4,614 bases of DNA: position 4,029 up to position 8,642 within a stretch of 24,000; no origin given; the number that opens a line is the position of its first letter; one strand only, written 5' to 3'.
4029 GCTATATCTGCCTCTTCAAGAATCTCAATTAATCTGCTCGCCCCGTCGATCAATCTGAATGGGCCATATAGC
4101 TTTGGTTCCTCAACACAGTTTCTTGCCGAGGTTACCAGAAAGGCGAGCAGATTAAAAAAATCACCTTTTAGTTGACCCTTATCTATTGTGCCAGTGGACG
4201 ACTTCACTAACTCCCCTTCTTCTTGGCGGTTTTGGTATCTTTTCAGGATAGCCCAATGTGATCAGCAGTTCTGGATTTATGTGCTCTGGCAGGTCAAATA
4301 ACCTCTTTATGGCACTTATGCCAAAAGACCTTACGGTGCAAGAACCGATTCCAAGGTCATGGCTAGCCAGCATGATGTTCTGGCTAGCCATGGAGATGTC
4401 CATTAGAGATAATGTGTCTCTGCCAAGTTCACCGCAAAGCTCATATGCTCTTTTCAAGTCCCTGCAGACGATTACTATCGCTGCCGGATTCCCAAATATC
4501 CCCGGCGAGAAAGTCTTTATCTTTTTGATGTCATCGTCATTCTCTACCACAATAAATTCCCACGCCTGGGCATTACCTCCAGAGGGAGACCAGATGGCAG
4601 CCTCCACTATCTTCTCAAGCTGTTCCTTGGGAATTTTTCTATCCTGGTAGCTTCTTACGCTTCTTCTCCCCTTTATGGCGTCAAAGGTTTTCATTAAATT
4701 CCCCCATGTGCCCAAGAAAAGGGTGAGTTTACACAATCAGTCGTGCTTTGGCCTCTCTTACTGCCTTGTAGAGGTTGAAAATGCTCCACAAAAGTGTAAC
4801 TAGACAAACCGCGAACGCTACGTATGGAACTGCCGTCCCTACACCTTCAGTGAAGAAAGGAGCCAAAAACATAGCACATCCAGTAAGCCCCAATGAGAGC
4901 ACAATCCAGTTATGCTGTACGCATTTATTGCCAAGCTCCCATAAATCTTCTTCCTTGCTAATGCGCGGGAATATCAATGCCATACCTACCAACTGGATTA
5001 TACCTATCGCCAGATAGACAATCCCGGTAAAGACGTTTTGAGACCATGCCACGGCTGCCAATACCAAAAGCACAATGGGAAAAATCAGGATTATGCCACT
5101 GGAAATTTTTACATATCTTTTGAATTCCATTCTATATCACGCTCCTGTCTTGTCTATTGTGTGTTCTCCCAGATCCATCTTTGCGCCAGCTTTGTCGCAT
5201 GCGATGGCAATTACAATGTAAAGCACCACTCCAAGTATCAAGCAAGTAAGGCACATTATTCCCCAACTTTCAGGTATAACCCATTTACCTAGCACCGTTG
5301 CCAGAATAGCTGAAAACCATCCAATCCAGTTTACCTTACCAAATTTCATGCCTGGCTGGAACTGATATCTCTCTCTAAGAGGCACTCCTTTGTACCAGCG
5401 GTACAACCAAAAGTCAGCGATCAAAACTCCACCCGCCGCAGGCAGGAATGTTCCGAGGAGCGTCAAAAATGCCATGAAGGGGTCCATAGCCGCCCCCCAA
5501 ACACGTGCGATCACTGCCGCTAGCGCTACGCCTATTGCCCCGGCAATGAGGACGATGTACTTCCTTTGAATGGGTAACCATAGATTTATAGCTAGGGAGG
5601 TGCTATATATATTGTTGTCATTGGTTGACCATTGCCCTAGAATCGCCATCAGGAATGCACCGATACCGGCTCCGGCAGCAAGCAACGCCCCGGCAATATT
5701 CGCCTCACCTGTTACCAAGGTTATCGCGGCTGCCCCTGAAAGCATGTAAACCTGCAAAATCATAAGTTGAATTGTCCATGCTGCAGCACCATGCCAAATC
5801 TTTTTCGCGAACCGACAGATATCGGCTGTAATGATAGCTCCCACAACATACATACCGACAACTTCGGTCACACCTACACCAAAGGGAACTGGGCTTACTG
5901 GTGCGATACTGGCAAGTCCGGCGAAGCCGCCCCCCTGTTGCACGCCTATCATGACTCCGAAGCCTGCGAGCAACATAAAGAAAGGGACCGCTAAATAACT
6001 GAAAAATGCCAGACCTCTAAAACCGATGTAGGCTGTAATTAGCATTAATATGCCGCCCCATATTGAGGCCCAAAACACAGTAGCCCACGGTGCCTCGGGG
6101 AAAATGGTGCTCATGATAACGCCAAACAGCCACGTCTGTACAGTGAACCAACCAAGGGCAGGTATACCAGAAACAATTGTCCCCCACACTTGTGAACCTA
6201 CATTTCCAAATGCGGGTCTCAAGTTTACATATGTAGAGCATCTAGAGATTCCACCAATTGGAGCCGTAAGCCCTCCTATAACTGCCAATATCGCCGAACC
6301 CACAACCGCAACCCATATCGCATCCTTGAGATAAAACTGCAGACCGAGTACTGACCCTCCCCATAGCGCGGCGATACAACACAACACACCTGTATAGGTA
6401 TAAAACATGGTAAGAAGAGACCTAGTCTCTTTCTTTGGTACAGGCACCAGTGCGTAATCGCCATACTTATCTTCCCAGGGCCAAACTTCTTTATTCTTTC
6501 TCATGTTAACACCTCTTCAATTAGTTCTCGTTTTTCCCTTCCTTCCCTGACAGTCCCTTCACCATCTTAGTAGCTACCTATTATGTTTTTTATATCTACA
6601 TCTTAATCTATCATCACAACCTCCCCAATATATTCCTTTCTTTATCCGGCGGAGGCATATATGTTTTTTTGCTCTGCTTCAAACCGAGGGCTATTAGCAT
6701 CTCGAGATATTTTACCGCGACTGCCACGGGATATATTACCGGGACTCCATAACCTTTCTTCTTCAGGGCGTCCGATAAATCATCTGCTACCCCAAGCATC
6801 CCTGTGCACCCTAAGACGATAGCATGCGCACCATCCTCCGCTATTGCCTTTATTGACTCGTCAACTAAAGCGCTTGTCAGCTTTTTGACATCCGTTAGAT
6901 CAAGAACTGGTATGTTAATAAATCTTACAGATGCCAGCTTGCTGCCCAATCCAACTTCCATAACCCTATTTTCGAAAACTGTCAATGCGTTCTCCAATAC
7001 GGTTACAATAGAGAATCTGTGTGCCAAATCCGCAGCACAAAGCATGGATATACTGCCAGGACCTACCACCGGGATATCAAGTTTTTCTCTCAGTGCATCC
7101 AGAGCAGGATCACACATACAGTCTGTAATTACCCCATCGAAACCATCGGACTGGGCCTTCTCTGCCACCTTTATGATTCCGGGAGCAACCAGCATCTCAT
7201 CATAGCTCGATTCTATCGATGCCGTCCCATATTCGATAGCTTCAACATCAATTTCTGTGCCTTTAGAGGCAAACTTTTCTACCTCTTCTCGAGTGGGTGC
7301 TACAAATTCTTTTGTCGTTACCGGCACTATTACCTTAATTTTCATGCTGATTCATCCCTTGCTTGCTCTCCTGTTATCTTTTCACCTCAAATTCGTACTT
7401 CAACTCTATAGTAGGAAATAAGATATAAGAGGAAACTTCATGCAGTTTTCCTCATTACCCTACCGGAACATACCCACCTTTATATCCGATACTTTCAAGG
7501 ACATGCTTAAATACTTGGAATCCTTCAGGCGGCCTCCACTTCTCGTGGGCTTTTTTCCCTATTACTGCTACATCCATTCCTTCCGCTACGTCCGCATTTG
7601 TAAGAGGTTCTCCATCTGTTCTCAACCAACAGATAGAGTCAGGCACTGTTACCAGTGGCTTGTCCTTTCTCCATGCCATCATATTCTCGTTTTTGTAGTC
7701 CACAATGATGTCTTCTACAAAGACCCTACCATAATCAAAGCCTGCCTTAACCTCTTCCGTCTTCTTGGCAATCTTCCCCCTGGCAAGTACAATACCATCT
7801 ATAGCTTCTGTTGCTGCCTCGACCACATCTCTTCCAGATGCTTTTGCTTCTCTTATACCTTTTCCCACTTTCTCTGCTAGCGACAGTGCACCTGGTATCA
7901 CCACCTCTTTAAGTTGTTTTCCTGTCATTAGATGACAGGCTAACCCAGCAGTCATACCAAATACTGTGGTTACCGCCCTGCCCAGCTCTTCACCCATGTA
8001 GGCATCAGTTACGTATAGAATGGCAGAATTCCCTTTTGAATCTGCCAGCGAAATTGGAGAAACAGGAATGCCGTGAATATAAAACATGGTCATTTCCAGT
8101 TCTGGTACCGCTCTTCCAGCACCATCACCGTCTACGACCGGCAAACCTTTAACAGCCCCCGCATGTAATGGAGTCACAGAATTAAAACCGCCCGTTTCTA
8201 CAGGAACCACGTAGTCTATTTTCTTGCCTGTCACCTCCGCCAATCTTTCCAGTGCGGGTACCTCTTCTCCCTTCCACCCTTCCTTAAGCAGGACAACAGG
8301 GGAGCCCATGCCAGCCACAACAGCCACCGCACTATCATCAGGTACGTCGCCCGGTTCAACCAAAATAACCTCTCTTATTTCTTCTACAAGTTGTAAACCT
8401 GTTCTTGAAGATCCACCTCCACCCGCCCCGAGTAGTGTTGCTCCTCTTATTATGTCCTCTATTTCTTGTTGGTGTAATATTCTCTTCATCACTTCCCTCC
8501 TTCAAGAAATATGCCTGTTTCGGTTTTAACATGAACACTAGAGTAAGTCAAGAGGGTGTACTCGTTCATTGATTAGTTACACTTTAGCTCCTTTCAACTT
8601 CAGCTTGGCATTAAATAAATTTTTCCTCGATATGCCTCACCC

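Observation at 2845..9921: Hydantoin-type uptake and racemase genes combined with two DUF917 proteins, M29-like metalloenzyme(s) and a nitroreductase, with no hydantoinase or carbamoylase: candidate non-canonical N-heterocycle pathway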

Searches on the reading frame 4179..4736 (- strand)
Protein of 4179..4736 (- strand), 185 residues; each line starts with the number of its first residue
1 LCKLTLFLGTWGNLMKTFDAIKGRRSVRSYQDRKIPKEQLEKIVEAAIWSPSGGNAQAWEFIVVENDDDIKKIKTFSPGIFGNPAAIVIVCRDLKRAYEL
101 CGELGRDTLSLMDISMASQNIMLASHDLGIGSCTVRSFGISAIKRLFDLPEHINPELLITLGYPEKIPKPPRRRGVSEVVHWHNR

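Call 4: search_protein_families(library=pfam, proteins=[window:4179-4736:-], max_evalue=0.01)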
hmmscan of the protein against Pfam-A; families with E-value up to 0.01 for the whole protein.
window:4179-4736:- (185 aa): 2 families
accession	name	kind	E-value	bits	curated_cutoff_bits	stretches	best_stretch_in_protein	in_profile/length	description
PF00881.29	Nitroreductase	-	2.2e-31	109.7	23.5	2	21-74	1-54/167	Nitroreductase family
PF14512.11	TM1586_NiRdase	-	8.8e-12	45.5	27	2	17-43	2-28/215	Putative TM nitroreductase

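Call 5: search_protein_families(library=ncbifam, proteins=[window:4179-4736:-], max_evalue=0.01)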
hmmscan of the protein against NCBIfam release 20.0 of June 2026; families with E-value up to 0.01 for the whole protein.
window:4179-4736:- (185 aa): 11 families
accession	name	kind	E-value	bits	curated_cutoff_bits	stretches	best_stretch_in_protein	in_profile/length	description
NF008033.1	PRK10765.1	equivalog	1.3e-17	64.1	223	1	16-181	3-177/240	oxygen-insensitive NADPH nitroreductase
TIGR02476.1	BluB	equivalog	3.3e-17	62.5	150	2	17-73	9-65/205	5,6-dimethylbenzimidazole synthase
TIGR03553.1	F420_FbiB_CTERM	equivalog_domain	1.5e-09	37.9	249.55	2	20-69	2-51/194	F420 biosynthesis protein FbiB, C-terminal domain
NF009810.0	PRK13294.1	equivalog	2.2e-09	36.7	304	1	17-68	254-305/449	coenzyme F420-0:L-glutamate ligase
NF008275.0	PRK11053.1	equivalog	2.1e-08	33.9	227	1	15-75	1-62/217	oxygen-insensitive NAD(P)H nitroreductase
NF003768.0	PRK05365.1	equivalog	6.4e-08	32.3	152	1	24-74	21-71/200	malonic semialdehyde reductase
NF047509.1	Rv3131_FMN_oxido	subfamily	1.5e-06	27.9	199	0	43-66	2-25/319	Acg family FMN-binding oxidoreductase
TIGR03605.1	antibiot_sagB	domain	9.7e-06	25.2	78.4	1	94-156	104-165/173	SagB family peptide dehydrogenase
NF011424.0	PRK14851.1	subfamily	5.3e-05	21.4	1170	1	25-67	313-355/679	hypothetical protein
NF005901.0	PRK07877.1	equivalog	0.00024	19.4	476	1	28-66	365-403/722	Rv1355c family protein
NF008088.0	PRK10828.1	equivalog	0.00075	19.1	183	1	16-68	2-54/183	NAD(P)H nitroreductase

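Call 14: search_solved_structures(query=window:4179-4736:-, max_evalue=0.001, show_alignments=1)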
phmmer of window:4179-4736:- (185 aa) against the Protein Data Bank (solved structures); distinct sequences matched with E-value up to 0.001: 65 (the best 60 are shown).
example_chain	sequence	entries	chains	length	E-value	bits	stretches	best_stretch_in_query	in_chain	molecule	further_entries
8uc3_A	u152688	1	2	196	8.8e-31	110.3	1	17-183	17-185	Albonoursin synthase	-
9exv_A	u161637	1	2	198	1.8e-28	102.7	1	20-181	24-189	Nitroreductase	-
4dn2_A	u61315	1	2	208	1.2e-24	90.3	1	13-182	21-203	Nitroreductase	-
3h4o_A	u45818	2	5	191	7.3e-24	87.7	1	18-175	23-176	NITROREDUCTASE FAMILY PROTEIN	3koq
3m5k_A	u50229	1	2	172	3.9e-21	78.8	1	16-181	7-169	Putative NADH dehydrogenase/NAD(P)H nitroreductase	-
3e10_A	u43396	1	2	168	7.7e-21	77.8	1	18-166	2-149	Putative NADH Oxidase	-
3ge5_A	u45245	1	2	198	3.6e-20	75.7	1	19-180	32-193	putative NAD(P)H:FMN oxidoreductase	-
4g8s_A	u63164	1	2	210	9.5e-20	74.3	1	14-180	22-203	Nitroreductase family protein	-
3kwk_A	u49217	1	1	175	7.3e-18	68.1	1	9-182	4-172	Putative NADH dehydrogenase/NAD(P)H nitroreductase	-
8cqt_A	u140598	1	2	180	1.3e-17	67.3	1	20-182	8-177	Putative NADH dehydrogenase/NAD(P)H nitroreductase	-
5j6c_A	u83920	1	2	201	5.8e-16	61.9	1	15-168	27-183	Putative reductase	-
3g14_A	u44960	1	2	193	6.5e-15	58.5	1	15-167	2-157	Nitroreductase family protein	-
3gfa_A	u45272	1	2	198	1.2e-14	57.6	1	19-81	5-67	Putative nitroreductase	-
2b67_A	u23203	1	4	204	1.6e-14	57.3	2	112-181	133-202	COG0778: Nitroreductase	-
5hdj_A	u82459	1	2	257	8.4e-14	54.9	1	18-173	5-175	NfrA1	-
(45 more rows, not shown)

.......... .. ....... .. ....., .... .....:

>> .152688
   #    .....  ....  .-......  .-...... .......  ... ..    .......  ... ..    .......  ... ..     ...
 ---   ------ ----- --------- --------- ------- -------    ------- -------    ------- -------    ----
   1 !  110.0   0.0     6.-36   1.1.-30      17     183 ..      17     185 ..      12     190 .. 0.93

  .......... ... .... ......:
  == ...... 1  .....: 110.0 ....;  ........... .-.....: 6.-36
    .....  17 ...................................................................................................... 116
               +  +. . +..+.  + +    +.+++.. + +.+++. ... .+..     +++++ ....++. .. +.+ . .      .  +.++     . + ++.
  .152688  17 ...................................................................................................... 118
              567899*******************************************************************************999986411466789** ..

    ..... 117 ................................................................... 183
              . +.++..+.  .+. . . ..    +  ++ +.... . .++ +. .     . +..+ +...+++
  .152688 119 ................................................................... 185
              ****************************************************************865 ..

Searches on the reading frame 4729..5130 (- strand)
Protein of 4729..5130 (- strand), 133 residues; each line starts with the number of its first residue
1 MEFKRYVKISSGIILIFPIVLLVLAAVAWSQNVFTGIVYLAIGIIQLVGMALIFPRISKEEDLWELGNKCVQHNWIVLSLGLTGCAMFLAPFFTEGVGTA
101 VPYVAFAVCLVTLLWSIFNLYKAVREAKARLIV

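Call 4: search_protein_families(library=pfam, proteins=[window:4729-5130:-], max_evalue=0.01)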
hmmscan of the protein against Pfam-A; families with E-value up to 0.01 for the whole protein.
window:4729-5130:- (133 aa): 1 family
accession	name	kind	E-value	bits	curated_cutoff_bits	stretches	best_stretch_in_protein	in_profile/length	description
PF14093.11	DUF4271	-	0.0099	16.2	29.7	0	7-53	128-176/206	Domain of unknown function (DUF4271)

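Call 5: search_protein_families(library=ncbifam, proteins=[window:4729-5130:-], max_evalue=0.01)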
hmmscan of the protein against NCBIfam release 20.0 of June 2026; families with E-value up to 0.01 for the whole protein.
window:4729-5130:- (133 aa): 0 families

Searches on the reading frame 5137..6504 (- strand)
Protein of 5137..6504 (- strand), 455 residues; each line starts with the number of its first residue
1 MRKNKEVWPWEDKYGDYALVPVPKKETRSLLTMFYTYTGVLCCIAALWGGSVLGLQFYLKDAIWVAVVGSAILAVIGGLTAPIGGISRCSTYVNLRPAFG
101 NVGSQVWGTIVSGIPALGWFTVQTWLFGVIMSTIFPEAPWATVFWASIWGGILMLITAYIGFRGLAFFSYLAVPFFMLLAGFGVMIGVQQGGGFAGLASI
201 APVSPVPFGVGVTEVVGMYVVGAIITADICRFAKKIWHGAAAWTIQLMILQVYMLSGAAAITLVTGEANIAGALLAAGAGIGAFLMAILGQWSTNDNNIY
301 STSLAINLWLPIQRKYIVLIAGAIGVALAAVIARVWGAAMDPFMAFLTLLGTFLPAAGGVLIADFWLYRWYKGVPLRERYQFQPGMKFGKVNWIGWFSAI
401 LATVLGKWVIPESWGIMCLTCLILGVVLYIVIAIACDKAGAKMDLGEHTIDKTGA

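Call 4: search_protein_families(library=pfam, proteins=[window:5137-6504:-], max_evalue=0.01)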
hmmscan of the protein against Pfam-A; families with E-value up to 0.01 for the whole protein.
window:5137-6504:- (455 aa): 1 family
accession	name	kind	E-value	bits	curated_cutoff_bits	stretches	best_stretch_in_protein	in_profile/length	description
PF02133.21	Transp_cyt_pur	-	6.9e-13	48.6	23.5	1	22-420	2-427/440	Permease for cytosine/purines, uracil, thiamine, allantoin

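Call 5: search_protein_families(library=ncbifam, proteins=[window:5137-6504:-], max_evalue=0.01)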
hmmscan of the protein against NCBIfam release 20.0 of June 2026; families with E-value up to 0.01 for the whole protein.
window:5137-6504:- (455 aa): 3 families
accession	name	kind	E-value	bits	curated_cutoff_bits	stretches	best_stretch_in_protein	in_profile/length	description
NF008241.0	PRK11017.1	equivalog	1.9e-59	201.5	326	1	15-440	5-407/416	cytosine permease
TIGR00800.1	ncs1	subfamily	4.8e-19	68.4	353.1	1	19-370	4-390/447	NCS1 family nucleobase:cation symporter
TIGR02358.1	thia_cytX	hypoth_equivalog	2.2e-12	46.9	309.85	1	33-421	3-369/386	putative hydroxymethylpyrimidine transporter CytX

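Call 39: search_solved_structures(query=window:5137-6504:-, max_evalue=0.001)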
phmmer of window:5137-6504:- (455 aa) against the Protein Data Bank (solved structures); distinct sequences matched with E-value up to 0.001: 1.
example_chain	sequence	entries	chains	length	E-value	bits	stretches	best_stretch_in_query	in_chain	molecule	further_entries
7qoa_A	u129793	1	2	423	1.1e-27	100.3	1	16-436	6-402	Cytosine permease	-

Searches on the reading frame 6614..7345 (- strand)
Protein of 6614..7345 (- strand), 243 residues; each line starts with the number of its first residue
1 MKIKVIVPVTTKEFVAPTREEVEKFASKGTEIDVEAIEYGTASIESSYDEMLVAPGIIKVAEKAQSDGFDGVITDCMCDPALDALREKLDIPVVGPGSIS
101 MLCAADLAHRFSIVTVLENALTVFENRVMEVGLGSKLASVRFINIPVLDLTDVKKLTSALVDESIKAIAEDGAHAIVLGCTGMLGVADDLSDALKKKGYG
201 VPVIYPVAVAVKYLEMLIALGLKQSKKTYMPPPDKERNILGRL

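Call 4: search_protein_families(library=pfam, proteins=[window:6614-7345:-], max_evalue=0.01)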
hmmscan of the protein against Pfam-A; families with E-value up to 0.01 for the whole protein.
window:6614-7345:- (243 aa): 1 family
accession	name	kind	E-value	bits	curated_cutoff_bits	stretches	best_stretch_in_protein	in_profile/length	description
PF01177.27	Asp_Glu_race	-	1.3e-41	143.2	31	1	3-213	1-210/211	Asp/Glu/Hydantoin racemase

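Call 5: search_protein_families(library=ncbifam, proteins=[window:6614-7345:-], max_evalue=0.01)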
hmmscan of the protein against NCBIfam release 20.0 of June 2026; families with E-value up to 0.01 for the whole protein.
window:6614-7345:- (243 aa): 2 families
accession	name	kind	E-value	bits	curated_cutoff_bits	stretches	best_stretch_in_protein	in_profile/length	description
TIGR00067.1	glut_race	equivalog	0.00016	21.2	146.65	1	81-197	76-197/251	glutamate racemase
NF002035.0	PRK00865.1-3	equivalog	0.00043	19.9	328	1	81-182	80-186/267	glutamate racemase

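Call 9: search_solved_structures(query=window:6614-7345:-, max_evalue=0.01)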
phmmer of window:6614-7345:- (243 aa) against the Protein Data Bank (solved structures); distinct sequences matched with E-value up to 0.01: 5.
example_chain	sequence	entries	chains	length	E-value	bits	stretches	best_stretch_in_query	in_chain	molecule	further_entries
3qvj_A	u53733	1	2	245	2.6e-32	116.1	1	2-236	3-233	Putative hydantoin racemase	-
3qvk_A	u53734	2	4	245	1.6e-29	106.9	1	2-236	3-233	Putative hydantoin racemase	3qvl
5lfd_A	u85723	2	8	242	1.1e-25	94.4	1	2-235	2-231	Allantoin racemase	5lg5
2eq5_A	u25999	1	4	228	1.1e-13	55.1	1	42-209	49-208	228aa long hypothetical hydantoin racemase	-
9qbx_A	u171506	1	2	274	4.3e-08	36.9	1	55-212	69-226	Epimerase opaE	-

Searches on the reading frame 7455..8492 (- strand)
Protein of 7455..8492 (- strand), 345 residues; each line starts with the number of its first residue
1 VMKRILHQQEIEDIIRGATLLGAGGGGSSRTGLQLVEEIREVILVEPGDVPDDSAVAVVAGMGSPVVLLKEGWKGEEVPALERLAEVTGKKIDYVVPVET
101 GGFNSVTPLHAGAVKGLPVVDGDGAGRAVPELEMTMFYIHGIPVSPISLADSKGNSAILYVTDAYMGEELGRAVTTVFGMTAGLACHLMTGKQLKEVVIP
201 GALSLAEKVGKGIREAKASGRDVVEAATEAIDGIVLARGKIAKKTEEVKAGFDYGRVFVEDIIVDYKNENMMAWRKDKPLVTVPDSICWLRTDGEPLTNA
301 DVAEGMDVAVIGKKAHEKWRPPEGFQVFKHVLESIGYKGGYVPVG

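Call 4: search_protein_families(library=pfam, proteins=[window:7455-8492:-], max_evalue=0.01)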
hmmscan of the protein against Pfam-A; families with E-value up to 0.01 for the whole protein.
window:7455-8492:- (345 aa): 2 families
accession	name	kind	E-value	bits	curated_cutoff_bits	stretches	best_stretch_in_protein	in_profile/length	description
PF06032.18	S-Me-THD_N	-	3.8e-44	151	27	1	9-159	1-156/158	S-Me-THD-like, N-terminal domain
PF20906.3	S-Me-THD_C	-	2.2e-43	148.2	27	1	166-328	5-176/190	S-Me-THD-like, C-terminal domain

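Call 5: search_protein_families(library=ncbifam, proteins=[window:7455-8492:-], max_evalue=0.01)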
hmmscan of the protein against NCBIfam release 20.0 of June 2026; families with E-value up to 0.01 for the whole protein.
window:7455-8492:- (345 aa): 2 families
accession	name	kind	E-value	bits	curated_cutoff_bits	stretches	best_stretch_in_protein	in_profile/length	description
NF058532.1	CH3_S_uro_de_S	equivalog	5.8e-25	88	450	1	5-313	2-322/352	S-methyl thiohydantoin desulfurase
NF058529.1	thiohydan_desulf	equivalog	7.9e-22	77.8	440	1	4-311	1-327/362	thiohydantoin desulfurase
